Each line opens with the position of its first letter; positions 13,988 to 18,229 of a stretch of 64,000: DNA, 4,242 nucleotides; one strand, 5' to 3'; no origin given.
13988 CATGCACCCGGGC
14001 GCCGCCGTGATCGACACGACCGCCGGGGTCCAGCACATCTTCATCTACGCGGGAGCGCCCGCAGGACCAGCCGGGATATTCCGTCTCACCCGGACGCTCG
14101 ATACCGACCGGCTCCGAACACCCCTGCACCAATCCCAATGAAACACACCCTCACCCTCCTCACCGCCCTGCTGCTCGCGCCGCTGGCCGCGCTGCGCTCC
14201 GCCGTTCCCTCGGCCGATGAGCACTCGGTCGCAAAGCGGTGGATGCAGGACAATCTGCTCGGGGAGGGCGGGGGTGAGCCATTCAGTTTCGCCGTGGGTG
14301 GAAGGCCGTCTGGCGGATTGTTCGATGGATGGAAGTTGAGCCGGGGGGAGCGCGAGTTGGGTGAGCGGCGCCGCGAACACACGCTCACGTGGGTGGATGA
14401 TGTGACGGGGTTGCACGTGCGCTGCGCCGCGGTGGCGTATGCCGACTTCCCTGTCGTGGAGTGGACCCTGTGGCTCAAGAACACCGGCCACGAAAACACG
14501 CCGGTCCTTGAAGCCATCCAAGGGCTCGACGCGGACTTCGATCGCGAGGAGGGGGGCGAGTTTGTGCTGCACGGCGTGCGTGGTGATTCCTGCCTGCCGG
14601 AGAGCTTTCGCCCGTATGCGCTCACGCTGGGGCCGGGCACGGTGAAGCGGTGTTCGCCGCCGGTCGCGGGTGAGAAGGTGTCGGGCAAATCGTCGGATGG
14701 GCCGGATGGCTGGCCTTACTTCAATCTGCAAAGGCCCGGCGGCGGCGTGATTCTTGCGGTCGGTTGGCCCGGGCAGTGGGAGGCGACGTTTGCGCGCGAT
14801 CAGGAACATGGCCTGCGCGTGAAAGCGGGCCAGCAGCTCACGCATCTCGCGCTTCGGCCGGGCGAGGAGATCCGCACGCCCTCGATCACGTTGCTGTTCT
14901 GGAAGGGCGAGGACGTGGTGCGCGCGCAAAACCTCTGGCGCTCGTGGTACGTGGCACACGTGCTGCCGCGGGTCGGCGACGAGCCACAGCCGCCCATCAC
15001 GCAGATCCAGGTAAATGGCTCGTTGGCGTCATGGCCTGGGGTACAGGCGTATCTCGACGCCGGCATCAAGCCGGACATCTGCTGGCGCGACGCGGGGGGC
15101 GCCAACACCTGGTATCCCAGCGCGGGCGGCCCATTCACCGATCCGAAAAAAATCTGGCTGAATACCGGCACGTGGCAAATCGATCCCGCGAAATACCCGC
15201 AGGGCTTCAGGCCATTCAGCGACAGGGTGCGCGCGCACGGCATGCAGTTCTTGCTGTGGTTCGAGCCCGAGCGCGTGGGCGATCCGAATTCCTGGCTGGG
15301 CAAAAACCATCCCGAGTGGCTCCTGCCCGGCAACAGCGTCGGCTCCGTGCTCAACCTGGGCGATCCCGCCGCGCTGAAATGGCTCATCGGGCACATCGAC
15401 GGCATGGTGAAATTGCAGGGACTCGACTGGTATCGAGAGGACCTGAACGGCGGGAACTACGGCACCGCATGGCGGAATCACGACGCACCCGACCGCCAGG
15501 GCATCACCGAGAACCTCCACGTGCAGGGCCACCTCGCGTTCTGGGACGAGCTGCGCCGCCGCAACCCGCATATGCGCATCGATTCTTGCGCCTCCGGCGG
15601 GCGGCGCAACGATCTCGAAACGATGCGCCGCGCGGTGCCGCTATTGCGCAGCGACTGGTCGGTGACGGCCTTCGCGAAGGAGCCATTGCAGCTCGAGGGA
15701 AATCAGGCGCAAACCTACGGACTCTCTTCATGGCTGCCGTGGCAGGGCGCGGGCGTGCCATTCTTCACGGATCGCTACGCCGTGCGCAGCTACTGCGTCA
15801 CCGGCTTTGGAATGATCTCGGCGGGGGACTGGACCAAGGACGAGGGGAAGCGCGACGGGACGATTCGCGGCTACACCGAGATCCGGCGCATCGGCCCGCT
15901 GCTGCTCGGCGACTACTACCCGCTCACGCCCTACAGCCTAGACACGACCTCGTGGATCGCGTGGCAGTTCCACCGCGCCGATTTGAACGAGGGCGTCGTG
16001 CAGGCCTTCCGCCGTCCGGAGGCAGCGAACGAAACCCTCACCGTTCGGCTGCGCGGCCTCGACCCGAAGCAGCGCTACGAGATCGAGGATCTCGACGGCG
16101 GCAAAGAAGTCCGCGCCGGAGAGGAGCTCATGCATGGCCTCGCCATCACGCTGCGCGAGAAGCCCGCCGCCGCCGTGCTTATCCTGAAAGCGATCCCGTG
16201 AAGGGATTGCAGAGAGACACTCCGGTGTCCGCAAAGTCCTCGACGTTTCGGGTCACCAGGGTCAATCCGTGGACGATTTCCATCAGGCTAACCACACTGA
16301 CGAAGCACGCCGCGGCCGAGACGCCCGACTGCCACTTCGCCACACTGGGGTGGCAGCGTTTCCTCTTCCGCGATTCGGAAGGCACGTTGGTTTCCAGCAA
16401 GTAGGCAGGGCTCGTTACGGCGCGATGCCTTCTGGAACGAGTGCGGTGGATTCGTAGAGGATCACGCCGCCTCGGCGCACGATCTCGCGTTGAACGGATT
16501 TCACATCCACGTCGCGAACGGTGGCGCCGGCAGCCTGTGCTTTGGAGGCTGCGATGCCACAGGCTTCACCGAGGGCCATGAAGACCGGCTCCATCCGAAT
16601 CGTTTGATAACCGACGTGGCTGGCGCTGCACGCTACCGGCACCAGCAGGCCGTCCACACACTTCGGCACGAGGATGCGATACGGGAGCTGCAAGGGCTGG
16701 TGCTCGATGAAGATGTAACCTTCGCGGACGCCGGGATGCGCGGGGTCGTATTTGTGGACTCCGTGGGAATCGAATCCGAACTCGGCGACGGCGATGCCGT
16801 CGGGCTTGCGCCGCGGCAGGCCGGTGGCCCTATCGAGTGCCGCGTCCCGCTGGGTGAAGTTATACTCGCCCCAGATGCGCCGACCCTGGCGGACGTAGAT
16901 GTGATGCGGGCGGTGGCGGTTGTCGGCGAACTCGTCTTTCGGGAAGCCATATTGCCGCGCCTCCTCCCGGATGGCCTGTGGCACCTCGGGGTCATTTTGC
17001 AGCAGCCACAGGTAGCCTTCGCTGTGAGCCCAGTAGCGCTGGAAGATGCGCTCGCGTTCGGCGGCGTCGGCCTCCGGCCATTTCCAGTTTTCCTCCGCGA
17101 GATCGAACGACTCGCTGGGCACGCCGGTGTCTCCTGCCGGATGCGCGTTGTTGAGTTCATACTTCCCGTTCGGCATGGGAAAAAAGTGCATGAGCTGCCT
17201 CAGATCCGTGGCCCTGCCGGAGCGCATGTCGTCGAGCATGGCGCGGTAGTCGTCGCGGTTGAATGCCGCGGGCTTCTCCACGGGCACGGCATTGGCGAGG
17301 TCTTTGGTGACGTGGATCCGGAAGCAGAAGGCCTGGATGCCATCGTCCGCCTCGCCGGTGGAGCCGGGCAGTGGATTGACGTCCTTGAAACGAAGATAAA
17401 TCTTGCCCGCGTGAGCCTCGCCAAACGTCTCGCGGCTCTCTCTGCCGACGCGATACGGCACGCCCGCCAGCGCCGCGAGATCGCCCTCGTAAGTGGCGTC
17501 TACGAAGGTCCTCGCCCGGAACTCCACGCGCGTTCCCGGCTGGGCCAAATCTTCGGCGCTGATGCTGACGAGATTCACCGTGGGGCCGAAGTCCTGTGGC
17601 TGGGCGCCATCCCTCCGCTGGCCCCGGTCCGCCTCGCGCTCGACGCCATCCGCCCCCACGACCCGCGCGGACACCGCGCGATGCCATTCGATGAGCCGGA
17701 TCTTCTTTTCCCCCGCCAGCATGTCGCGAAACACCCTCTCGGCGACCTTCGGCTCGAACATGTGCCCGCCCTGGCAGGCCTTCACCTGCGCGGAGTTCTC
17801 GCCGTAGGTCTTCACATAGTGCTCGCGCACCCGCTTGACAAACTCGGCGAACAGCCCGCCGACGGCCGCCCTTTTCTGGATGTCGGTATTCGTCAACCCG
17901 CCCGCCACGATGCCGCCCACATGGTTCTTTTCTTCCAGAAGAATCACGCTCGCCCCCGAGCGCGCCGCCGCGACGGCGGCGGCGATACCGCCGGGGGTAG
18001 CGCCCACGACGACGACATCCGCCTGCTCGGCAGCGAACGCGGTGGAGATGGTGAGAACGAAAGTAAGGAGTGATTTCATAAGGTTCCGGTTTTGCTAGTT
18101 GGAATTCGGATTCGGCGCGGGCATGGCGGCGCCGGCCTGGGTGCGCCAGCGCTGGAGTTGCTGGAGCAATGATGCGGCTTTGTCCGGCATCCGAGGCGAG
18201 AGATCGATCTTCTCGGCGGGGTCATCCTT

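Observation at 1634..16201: Nearly identical signal-peptide DNA cassette heading non-homologous genes, joined by ATGA stop-start overlaps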

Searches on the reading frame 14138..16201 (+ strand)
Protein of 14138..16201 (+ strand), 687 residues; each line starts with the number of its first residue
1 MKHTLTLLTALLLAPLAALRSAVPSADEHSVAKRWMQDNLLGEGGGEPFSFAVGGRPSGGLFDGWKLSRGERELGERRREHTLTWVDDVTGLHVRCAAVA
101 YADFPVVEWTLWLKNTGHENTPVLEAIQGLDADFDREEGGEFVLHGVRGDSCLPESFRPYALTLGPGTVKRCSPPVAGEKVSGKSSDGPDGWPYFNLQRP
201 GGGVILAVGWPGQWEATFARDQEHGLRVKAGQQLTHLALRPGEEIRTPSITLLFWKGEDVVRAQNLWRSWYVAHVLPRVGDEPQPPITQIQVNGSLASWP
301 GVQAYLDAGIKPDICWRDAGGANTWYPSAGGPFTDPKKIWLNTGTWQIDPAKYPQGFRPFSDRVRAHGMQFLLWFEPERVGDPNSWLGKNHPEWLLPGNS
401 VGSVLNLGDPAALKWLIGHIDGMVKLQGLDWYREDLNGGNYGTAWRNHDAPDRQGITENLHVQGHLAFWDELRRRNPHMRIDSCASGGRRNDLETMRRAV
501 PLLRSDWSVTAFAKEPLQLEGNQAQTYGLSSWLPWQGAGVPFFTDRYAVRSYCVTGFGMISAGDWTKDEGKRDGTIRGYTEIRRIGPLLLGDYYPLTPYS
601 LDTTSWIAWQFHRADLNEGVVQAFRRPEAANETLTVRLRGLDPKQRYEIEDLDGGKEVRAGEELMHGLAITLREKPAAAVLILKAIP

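Call 7: search_protein_families(library=pfam, proteins=[window:14138-16201:+], max_evalue=0.001)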
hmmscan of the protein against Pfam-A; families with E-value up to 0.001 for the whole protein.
window:14138-16201:+ (687 aa): 2 families
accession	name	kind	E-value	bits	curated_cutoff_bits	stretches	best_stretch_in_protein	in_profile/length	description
PF02065.24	Melibiase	-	2.1e-21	76.7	27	1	343-506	92-260/347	Melibiase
PF16874.11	Glyco_hydro_36C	-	5.2e-11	43.3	27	1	606-678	1-72/77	Glycosyl hydrolase family 36 C-terminal domain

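Call 21: find_encoding_contigs(protein=window:14138-16201:+, flank=10000, max_places=6)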
Protein window:14138-16201:+ (687 aa): no gene with exactly this product is on record in the collection.
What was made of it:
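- Tried and rejected: An exact look-up of the GH36 protein found no contig (call 21).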

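Call 47: find_homologous_proteins(query=window:14138-16201:+, max_evalue=1e-30)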
Query window:14138-16201:+ (687 aa): 7468 proteins with E <= 1e-30 among 8000 candidates; the best 120 are listed.
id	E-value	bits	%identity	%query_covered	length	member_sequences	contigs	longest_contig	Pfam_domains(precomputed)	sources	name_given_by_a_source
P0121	0.0e+0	1635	100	100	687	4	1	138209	PF02065.25,PF16874.12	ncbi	-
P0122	0.0e+0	1323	80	100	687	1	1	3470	PF02065.25,PF16874.12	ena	-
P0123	0.0e+0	1310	79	100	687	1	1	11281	PF02065.25,PF16874.12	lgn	-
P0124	0.0e+0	1308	81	97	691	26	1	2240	PF02065.25,PF16874.12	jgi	jgi:alpha-galactosidase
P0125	0.0e+0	1304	79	97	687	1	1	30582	PF02065.25,PF16874.12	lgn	-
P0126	0.0e+0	1299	79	100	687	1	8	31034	PF02065.25,PF16874.12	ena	-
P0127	0.0e+0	1292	79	100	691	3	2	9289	PF02065.25,PF16874.12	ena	-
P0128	0.0e+0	1288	79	100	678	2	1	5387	PF02065.25,PF16874.12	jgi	-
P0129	0.0e+0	1287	79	100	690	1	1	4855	PF02065.25,PF16874.12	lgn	-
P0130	0.0e+0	1286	80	97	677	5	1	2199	PF02065.25,PF16874.12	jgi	jgi:alpha-galactosidase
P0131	0.0e+0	1285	78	97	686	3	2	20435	PF02065.25,PF16874.12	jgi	jgi:alpha-galactosidase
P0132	0.0e+0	1283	80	97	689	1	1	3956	PF02065.25,PF16874.12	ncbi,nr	ncbi:MAG: hypothetical protein FJ388_07955 [Verrucomicrobia bacterium]|nr:hypothetical protein [Verr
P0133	0.0e+0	1280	78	97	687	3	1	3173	PF02065.25,PF16874.12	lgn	-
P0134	0.0e+0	1278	79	96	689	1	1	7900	PF02065.25,PF16874.12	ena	-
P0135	0.0e+0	1273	78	97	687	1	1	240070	PF02065.25,PF16874.12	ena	-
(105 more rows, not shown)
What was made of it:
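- GH36 homologues at 72% identity labelled Thermoguttaceae (call 47).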

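Call 50: find_encoding_contigs(protein=P0135, flank=10000, max_places=1)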
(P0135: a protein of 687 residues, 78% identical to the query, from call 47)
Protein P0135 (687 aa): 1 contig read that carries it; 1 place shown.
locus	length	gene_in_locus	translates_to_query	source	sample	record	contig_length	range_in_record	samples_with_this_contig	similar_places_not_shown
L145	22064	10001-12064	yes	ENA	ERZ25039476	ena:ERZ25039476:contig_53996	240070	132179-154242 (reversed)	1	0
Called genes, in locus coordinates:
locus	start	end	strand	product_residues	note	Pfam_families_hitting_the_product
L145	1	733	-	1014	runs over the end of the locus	PF07635:PSCyt1, PF07583:PSCyt2, PF07587:PSD1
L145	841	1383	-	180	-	PF01923:Cob_adeno_trans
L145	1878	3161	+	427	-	PF03109:ABC1 (faint), PF00069:Pkinase, PF07714:PK_Tyr_Ser-Thr, PF01636:APH (faint)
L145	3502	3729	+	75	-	-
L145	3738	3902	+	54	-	-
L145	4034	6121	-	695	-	PF07715:Plug, PF00593:TonB_dep_Rec_b-barrel, PF14905:OMP_b-brl_3 (weak)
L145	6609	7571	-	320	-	PF03741:TerC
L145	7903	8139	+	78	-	-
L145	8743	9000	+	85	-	PF08281:Sigma70_r4_2 (weak)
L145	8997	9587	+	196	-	-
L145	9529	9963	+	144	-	-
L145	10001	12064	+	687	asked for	PF02065:Melibiase, PF16874:Glyco_hydro_36C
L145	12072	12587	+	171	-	PF07635:PSCyt1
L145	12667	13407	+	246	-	PF07583:PSCyt2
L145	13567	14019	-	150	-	-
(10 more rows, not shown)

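Call 51: find_encoding_contigs(protein=P0131, flank=10000, max_places=1)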
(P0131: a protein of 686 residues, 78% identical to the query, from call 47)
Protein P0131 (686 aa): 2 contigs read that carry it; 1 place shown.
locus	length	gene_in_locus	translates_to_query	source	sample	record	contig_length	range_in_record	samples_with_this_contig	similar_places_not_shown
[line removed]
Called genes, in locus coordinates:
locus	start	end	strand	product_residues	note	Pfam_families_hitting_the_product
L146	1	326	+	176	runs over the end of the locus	-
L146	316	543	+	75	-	-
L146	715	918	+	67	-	-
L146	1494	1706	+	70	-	-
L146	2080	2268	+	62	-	-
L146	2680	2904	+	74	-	PF09720:Unstab_antitox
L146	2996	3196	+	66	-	PF15919:HicB_lk_antitox (weak)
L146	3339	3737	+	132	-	-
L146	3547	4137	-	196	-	-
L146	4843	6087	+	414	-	-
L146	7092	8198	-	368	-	-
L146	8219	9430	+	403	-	-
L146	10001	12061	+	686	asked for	PF02065:Melibiase, PF16874:Glyco_hydro_36C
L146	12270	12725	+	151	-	-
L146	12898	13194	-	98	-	-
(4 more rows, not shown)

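Call 52: find_encoding_contigs(protein=P0125, flank=10000, max_places=1)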
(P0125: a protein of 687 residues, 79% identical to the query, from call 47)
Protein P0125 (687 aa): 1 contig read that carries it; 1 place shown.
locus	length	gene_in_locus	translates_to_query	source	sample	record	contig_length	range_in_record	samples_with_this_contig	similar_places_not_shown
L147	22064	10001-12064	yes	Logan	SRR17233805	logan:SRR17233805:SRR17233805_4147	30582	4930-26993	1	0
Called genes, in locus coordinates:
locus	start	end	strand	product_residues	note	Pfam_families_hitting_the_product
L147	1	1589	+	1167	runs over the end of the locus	PF02449:Glyco_hydro_42 (faint)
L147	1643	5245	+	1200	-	PF17678:Glyco_hydro_92N, PF07971:Glyco_hydro_92, PF19773:DUF6259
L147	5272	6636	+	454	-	-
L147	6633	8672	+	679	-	PF00657:Lipase_GDSL, PF13472:Lipase_GDSL_2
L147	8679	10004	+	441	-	-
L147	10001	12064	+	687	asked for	PF02065:Melibiase, PF16874:Glyco_hydro_36C (weak)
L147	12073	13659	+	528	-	PF04616:Glyco_hydro_43 (faint), PF13859:BNR_3 (faint), PF13088:BNR_2, PF02012:BNR (faint)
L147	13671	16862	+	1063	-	PF07494:Reg_prop (faint), PF00512:HisKA, PF02518:HATPase_c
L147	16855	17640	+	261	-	PF00072:Response_reg, PF12833:HTH_18, PF00165:HTH_AraC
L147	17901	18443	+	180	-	PF13338:AbiEi_4 (weak)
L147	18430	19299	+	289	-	PF08843:AbiEii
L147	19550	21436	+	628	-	PF12951:PATR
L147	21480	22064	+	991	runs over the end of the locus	PF25788:Ig_Rha78A_N, PF08531:Bac_rhamnosid_N, PF05592:Bac_rhamnosid, PF17389:Bac_rhamnosid6H, PF17390:Bac_rhamnosid_C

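Call 64: search_protein_families(library=ncbifam, proteins=[window:14138-16201:+], max_evalue=1)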
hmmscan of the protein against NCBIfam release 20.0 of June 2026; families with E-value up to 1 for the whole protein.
window:14138-16201:+ (687 aa): 1 family
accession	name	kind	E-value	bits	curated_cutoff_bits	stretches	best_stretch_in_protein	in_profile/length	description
NF053652.1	BtArabpyrBAD1528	equivalog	4.3e-07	28.3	1100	1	337-498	360-525/730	beta-L-arabinopyranosidase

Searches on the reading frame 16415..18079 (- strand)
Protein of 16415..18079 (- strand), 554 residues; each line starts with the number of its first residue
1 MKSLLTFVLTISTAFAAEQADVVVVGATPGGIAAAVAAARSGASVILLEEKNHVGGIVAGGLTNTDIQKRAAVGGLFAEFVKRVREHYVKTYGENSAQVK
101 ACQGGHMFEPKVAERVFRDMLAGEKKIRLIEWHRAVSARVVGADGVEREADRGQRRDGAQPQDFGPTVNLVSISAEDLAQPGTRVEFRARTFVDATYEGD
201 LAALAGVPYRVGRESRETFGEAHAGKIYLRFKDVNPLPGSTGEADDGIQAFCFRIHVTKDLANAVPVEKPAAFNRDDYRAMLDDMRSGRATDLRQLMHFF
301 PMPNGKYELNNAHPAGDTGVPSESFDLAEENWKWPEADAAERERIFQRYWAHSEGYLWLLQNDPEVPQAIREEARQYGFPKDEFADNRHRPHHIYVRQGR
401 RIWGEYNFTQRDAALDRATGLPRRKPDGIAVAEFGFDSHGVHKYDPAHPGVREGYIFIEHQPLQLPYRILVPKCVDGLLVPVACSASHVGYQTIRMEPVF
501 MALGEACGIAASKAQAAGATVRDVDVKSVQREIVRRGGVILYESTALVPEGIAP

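Call 8: search_protein_families(library=pfam, proteins=[window:16415-18079:-], max_evalue=0.001)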
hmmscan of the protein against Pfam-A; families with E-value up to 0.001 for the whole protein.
window:16415-18079:- (554 aa): 6 families
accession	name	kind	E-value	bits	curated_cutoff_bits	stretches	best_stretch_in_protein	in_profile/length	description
PF12831.13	FAD_oxidored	-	1.1e-87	295.6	27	1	21-532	1-415/416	FAD dependent oxidoreductase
PF13450.12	NAD_binding_8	-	2.2e-05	25.1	21.9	1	24-57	1-34/68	NAD(P)-binding Rossmann-like domain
PF07992.20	Pyr_redox_2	-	2.5e-05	24.3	26.1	1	21-93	2-72/291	Pyridine nucleotide-disulphide oxidoreductase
PF01946.23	Thi4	-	9e-05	22.3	26.2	1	19-80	17-80/235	Thi4 family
PF03486.20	HI0933_like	-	0.00014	21.8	50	1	21-56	2-37/244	HI0933-like protein Rossmann domain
PF01134.28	GIDA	-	0.00042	19.9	22.1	1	21-54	1-35/391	Glucose inhibited division protein A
